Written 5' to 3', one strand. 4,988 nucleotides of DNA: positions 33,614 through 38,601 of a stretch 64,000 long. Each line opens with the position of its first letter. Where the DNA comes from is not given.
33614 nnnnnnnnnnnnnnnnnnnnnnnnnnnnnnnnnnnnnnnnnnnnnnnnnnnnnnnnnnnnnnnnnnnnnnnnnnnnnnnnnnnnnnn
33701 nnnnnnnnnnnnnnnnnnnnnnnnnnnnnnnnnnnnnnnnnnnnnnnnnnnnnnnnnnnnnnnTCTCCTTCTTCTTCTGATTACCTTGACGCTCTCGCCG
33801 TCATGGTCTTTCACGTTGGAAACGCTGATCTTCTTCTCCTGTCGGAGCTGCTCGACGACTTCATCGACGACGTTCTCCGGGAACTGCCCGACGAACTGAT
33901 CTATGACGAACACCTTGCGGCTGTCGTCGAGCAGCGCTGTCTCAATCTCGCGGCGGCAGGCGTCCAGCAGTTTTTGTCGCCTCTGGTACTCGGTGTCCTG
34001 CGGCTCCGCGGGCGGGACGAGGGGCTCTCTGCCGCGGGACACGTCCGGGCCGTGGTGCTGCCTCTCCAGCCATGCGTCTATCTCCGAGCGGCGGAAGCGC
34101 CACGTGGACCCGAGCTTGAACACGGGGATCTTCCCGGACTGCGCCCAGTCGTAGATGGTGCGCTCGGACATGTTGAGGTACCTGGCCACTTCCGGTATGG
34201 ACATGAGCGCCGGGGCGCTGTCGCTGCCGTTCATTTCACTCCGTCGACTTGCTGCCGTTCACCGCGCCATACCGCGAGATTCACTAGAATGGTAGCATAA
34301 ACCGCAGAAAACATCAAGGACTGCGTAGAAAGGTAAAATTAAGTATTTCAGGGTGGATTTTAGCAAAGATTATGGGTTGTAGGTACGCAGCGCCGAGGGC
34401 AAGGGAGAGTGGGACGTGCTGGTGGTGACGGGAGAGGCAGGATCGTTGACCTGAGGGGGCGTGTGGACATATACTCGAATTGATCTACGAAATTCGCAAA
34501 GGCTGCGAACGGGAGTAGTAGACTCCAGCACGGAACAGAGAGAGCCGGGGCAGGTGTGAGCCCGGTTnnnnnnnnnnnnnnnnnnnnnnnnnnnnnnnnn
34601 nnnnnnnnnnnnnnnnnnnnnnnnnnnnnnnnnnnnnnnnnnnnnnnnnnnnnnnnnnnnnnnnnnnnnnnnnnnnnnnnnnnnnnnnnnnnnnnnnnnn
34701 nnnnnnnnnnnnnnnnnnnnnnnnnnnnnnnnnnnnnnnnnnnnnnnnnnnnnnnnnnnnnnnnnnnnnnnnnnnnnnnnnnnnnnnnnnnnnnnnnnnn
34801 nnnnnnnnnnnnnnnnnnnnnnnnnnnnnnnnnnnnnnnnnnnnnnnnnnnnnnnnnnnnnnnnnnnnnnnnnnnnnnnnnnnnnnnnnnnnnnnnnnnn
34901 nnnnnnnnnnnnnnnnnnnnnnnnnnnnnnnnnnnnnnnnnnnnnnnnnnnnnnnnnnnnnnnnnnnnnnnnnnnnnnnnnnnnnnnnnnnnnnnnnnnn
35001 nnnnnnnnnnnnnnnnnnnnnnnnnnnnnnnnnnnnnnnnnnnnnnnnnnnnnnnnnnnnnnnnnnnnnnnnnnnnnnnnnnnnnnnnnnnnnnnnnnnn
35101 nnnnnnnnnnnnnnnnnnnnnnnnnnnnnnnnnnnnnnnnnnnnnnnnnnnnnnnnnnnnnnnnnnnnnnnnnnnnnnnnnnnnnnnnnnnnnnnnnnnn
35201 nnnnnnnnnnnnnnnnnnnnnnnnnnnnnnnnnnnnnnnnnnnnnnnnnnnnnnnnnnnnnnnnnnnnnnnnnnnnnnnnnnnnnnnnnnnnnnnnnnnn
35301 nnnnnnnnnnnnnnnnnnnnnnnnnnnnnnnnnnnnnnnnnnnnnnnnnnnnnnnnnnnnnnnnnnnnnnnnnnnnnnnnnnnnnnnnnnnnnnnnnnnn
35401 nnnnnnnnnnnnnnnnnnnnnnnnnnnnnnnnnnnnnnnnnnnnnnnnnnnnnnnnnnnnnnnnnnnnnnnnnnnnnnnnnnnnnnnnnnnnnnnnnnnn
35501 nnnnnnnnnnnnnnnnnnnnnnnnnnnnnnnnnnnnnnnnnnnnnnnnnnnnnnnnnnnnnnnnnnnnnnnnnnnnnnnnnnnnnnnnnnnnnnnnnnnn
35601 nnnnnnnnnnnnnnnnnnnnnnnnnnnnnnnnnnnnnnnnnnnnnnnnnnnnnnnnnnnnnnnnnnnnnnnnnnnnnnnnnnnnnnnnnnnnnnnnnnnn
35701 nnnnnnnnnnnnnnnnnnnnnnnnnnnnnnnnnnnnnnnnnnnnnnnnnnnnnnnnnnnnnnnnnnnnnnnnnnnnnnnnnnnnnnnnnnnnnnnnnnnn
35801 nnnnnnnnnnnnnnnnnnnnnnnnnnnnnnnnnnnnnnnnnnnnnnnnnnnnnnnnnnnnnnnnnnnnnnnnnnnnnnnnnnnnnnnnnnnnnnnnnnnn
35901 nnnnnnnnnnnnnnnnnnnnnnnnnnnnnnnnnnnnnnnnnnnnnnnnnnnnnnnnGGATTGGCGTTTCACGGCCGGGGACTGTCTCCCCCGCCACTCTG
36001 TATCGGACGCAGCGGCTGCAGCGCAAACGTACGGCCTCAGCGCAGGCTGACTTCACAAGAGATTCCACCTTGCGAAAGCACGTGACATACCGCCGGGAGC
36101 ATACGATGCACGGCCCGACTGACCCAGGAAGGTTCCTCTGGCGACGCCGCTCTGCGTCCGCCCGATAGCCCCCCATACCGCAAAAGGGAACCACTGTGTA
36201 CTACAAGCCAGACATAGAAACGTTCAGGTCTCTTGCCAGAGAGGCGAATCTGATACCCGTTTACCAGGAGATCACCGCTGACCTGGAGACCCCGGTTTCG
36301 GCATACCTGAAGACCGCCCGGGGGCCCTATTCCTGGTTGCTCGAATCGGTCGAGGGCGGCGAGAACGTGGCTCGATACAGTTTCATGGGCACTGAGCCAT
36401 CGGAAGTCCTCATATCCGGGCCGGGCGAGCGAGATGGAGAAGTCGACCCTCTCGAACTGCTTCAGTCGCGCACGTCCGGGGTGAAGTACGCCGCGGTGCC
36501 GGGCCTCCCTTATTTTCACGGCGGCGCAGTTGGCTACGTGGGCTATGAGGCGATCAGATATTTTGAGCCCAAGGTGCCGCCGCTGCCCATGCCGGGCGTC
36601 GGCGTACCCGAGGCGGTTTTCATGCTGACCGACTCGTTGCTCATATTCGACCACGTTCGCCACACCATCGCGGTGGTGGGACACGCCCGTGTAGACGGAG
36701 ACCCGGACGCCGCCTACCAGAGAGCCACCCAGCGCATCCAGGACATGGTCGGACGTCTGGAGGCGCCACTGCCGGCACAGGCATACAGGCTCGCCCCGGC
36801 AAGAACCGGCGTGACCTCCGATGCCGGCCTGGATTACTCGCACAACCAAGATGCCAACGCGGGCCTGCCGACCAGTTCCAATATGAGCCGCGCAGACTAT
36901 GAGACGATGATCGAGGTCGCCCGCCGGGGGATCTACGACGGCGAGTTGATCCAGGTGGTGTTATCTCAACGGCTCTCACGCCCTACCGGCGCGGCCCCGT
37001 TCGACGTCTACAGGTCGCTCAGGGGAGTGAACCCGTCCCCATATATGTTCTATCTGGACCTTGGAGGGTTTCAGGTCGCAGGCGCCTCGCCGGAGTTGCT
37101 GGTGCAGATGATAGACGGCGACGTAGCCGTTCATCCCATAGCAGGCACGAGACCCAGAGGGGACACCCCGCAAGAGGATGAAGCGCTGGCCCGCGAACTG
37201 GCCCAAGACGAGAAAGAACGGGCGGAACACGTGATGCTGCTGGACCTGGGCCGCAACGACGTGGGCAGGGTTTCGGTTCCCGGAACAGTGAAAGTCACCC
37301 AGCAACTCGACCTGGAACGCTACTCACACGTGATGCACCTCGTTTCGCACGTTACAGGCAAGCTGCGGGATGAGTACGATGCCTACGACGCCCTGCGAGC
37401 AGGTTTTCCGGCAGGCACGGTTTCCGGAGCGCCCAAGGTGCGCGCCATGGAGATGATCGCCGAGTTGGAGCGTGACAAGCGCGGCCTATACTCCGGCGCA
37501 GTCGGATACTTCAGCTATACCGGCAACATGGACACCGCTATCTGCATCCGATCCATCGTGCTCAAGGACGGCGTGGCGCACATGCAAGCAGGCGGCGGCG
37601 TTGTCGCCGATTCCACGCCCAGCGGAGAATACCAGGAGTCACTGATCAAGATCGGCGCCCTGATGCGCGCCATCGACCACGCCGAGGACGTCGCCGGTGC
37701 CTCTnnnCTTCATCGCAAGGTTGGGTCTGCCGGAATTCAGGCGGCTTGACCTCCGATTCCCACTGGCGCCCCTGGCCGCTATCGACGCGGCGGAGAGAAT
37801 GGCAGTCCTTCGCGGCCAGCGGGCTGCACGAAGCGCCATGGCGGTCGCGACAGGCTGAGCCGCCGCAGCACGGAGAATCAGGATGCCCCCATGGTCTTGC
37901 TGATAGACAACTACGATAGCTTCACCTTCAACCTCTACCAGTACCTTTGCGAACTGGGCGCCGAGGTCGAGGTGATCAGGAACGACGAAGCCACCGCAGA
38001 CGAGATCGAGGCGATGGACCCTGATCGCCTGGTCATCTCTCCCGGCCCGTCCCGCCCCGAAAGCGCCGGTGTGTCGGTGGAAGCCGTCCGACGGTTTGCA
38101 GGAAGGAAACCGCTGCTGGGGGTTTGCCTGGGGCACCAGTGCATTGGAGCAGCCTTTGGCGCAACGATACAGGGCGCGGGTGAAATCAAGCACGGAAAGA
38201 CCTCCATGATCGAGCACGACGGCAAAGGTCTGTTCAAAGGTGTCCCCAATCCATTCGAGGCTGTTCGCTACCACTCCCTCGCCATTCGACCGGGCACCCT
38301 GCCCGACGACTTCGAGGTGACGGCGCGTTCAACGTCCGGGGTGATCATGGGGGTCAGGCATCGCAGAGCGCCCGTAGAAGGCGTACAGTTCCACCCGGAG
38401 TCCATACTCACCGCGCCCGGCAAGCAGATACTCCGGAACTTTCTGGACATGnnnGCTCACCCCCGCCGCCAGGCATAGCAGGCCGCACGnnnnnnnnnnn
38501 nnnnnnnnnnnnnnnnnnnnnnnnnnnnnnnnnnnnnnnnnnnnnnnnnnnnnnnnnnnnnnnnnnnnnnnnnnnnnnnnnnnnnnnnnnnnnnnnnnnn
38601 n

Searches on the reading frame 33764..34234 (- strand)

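Call 46: search_protein_families(library=pfam, proteins=[window:33764-34234:-], max_evalue=0.00001)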
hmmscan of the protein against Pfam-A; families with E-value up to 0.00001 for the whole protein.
window:33764-34234:- (157 aa): 1 family
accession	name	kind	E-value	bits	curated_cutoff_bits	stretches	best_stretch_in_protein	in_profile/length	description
PF12728.13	HTH_17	-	5.1e-20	71.9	27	1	10-59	1-50/51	Helix-turn-helix domain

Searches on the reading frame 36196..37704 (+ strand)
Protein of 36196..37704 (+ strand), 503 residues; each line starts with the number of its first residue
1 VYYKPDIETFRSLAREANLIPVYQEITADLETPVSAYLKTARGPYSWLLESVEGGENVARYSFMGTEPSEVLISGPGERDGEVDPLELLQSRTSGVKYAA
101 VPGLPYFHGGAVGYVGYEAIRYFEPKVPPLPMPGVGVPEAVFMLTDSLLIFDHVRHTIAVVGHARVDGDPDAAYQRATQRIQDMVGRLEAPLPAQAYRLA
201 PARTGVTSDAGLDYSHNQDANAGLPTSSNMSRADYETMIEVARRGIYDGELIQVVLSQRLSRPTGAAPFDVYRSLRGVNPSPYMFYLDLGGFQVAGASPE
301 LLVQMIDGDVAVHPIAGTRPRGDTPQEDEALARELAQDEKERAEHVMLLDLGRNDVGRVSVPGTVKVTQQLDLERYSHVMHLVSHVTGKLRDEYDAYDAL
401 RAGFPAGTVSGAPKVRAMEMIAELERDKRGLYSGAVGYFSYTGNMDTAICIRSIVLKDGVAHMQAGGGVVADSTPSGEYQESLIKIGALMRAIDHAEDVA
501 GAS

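Call 46: search_protein_families(library=pfam, proteins=[window:36196-37704:+], max_evalue=0.00001)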
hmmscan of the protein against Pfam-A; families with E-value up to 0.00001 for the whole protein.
window:36196-37704:+ (503 aa): 2 families
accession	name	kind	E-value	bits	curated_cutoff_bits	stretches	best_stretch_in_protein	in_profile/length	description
PF00425.24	Chorismate_bind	-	5e-89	298.7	27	1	232-485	2-257/257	chorismate binding enzyme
PF04715.19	Anth_synt_I_N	-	9.4e-28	97.7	23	1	29-158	1-138/140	Anthranilate synthase component I, N terminal region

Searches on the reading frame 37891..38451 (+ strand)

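Call 48: search_protein_families(library=pfam, proteins=[window:37891-38451:+], max_evalue=0.00001)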
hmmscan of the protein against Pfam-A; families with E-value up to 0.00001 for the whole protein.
window:37891-38451:+ (187 aa): 2 families
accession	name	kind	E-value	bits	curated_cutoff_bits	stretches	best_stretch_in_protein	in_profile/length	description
PF00117.34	GATase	-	6.7e-61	205.7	22.8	1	3-185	1-187/190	Glutamine amidotransferase class-I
PF07722.19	Peptidase_C26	-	7e-10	39.5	20.5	1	70-170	103-219/219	Peptidase C26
